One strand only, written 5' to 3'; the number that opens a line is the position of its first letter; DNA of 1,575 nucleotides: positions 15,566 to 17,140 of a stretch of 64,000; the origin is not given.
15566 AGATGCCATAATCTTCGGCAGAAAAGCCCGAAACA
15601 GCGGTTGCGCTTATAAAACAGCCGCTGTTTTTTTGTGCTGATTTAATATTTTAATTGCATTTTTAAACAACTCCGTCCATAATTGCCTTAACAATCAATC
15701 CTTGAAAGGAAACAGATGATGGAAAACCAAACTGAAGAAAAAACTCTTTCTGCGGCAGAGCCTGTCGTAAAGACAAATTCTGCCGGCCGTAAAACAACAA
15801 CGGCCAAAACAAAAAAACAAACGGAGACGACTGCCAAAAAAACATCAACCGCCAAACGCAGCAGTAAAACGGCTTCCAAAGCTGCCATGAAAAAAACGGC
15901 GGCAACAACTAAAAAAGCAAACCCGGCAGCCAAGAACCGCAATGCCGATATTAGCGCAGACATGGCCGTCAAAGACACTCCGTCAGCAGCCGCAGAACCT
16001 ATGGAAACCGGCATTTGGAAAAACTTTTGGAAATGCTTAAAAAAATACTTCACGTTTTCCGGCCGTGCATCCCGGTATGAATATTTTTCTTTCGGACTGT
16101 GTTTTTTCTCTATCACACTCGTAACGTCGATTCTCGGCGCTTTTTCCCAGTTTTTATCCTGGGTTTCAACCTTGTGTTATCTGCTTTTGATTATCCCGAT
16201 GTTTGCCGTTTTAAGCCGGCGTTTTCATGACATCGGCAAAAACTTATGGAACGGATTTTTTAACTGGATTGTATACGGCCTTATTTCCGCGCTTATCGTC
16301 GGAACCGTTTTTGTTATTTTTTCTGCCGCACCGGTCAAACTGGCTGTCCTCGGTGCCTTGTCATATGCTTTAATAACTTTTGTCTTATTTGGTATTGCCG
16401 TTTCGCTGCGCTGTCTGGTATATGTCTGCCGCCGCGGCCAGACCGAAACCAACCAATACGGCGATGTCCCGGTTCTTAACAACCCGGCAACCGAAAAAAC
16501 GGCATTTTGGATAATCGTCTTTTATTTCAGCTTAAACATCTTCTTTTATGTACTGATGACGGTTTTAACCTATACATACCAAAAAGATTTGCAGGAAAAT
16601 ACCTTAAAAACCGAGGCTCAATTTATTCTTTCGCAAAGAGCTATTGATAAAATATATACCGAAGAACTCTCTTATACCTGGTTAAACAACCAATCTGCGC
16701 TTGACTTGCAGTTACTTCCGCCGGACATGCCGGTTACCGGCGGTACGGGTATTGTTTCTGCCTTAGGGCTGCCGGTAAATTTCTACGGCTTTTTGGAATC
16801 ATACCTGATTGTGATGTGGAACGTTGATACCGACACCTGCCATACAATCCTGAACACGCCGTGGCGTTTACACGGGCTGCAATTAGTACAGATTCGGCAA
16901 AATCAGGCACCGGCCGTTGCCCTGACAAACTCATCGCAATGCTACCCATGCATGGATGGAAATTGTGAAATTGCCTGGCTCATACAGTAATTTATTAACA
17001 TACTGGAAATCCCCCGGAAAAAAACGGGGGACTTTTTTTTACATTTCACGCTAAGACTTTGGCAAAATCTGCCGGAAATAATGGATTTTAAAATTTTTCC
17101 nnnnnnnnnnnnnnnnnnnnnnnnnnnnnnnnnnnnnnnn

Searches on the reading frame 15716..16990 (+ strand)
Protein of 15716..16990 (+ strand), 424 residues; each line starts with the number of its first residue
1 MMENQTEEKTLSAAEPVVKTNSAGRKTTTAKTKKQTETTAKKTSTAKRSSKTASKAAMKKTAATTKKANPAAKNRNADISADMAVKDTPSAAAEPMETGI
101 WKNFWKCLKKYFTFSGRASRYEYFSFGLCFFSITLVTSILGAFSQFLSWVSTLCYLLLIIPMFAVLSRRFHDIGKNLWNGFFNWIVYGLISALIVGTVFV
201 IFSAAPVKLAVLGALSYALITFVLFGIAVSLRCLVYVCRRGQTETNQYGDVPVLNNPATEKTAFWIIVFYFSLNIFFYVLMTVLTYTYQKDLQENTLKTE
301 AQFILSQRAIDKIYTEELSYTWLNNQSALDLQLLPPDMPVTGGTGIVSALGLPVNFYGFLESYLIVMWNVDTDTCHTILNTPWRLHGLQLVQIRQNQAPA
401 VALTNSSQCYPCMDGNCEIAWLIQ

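Call 65: search_protein_families(library=pfam, proteins=[window:15716-16990:+], max_evalue=0.01)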
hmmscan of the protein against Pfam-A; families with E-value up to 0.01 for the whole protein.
window:15716-16990:+ (424 aa): 2 families
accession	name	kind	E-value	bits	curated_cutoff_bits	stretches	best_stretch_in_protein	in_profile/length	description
PF05656.20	DUF805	-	1.5e-12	48.4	25.7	1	111-249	1-110/111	Protein of unknown function (DUF805)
PF19506.4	DUF6040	-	1.1e-06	28.7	23.4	1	40-205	3-159/233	Family of unknown function (DUF6040)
